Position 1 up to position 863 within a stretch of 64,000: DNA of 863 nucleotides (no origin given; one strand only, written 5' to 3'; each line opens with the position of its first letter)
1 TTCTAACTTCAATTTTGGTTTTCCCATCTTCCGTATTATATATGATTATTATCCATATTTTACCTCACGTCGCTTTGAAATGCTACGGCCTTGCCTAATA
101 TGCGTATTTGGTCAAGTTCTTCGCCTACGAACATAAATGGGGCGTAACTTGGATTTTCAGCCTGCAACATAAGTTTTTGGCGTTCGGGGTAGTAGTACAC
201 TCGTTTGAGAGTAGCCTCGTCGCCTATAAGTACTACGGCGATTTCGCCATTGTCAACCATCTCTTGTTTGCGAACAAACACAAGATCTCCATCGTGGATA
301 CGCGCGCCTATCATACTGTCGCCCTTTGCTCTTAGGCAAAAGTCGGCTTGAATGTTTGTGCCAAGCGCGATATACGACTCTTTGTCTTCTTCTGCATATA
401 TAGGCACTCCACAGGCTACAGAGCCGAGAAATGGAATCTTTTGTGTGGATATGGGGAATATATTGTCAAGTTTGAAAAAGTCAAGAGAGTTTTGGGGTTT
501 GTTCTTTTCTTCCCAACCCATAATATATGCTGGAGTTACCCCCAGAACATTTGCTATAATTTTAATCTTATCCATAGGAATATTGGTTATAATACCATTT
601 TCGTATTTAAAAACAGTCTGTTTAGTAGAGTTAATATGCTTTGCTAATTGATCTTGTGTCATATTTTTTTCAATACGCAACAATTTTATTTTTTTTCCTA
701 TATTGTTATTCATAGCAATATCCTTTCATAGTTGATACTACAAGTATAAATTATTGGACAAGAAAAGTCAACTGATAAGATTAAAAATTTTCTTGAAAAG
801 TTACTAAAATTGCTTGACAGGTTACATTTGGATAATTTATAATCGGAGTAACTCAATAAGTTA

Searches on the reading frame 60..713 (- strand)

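Call 48: search_protein_families(library=phrogs, proteins=[window:60-713:-], max_evalue=0.001)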
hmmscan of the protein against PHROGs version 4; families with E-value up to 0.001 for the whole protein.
window:60-713:- (217 aa): 15 families
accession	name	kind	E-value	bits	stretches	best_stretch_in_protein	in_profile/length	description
phrog_4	-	transcription regulation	3.4e-48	165.6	1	1-215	133-338/400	transcriptional repressor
phrog_8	-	transcription regulation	8.9e-22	79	1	1-108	73-150/346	transcriptional regulator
phrog_811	-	DNA, RNA and nucleotide metabolism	2.3e-19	70.3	1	90-208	9-127/140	UmuD-like protein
phrog_6201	-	transcription regulation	4.5e-15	56.6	1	118-213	22-115/121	CI-like repressor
phrog_3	-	transcription regulation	1.1e-13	52.8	1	1-75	85-156/430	transcriptional repressor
phrog_2967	-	transcription regulation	1.1e-12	49.1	1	2-74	8-81/225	transcriptional regulator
phrog_8558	-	unknown function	7.9e-09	36.8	1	119-216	14-111/114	-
phrog_2439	-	transcription regulation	1.3e-08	35.1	1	5-73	8-75/367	transcriptional regulator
phrog_1373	-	transcription regulation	1.2e-06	29.6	1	5-110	64-155/166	transcriptional regulator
phrog_7950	-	transcription regulation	1.8e-06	28.9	0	7-39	10-42/68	transcriptional repressor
phrog_5823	-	transcription regulation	1.9e-06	28.3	1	2-71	4-73/404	transcriptional regulator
phrog_4836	-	transcription regulation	4.1e-06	27.5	1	2-75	73-145/194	CII-like regulator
phrog_1994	-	DNA, RNA and nucleotide metabolism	6.5e-05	23.9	1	8-72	3-66/170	DNA binding protein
phrog_147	-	transcription regulation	0.00021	22.6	1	1-55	1-55/100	transcriptional regulator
phrog_2104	-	unknown function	0.00089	20.4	0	7-40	42-75/103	-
